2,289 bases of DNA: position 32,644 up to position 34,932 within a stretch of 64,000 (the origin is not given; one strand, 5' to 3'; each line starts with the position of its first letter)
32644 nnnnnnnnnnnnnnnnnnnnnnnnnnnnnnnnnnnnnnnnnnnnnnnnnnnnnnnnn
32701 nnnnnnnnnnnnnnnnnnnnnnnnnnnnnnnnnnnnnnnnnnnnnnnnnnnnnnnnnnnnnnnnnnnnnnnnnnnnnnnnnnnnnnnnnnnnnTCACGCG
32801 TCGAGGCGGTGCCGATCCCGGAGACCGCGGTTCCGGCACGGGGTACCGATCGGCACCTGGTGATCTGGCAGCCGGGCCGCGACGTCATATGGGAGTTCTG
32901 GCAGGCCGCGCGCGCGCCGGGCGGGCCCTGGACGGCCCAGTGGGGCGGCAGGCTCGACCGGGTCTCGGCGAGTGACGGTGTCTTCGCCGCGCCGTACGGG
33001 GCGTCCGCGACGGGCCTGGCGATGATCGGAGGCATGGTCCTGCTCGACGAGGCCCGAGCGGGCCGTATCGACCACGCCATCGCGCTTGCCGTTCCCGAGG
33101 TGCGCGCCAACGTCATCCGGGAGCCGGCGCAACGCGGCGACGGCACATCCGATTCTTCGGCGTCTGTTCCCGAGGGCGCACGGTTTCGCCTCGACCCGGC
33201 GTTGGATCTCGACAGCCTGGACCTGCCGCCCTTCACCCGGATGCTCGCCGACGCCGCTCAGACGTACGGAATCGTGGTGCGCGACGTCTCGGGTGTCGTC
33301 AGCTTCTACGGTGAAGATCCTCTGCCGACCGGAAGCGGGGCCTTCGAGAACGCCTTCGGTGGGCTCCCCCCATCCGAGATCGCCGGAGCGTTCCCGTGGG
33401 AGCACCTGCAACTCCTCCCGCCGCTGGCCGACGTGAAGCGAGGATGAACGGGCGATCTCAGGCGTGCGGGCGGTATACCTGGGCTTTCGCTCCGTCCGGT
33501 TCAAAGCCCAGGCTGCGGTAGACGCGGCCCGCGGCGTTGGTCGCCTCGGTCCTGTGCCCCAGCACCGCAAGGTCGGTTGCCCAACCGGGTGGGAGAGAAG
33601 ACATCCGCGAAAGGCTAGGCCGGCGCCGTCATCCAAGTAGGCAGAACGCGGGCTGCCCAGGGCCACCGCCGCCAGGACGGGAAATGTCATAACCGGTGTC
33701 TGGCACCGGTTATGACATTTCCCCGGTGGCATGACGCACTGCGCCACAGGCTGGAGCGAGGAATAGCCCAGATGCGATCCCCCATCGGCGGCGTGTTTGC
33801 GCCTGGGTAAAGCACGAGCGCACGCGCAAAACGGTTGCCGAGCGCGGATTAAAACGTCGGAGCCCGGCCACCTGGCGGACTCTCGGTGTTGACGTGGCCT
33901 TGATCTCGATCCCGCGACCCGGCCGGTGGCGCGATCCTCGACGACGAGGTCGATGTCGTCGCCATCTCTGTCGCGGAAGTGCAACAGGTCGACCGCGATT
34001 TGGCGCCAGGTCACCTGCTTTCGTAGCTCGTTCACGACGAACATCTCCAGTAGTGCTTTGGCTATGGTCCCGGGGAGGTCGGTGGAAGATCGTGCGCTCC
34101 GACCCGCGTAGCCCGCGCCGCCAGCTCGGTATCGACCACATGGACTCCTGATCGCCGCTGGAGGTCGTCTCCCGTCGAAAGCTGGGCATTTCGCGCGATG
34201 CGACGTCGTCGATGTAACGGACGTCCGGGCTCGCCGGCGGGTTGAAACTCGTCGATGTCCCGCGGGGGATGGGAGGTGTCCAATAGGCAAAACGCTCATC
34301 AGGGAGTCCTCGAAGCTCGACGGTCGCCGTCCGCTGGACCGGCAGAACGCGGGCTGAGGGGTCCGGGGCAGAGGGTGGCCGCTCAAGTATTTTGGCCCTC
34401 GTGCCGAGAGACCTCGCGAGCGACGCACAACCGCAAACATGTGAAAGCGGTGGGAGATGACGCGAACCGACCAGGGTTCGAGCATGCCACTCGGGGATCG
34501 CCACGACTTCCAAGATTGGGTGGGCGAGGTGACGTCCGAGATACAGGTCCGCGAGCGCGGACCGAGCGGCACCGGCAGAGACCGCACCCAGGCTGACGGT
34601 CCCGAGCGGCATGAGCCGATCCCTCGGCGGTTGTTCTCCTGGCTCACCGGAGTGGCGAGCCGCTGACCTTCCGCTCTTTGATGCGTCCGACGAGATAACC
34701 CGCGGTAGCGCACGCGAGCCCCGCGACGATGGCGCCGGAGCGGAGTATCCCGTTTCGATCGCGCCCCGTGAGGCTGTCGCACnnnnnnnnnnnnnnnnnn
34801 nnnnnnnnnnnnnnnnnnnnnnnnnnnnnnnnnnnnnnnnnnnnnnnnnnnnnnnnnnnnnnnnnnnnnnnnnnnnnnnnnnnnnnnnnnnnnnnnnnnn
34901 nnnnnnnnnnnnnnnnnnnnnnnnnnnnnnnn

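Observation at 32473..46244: Two paralogous secreted proteins of unknown function, one fused to the ppdK operon and one inside the glycan locus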

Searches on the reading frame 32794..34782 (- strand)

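Call 15: search_protein_families(library=pfam, proteins=[window:32794-34782:-], max_evalue=0.001)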
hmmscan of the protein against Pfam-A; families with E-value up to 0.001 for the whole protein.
window:32794-34782:- (662 aa): 1 family
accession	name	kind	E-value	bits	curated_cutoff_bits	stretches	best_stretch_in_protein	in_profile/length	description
PF13635.12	DUF4143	-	2.9e-06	27.6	28.1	1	240-284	105-148/160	Domain of unknown function (DUF4143)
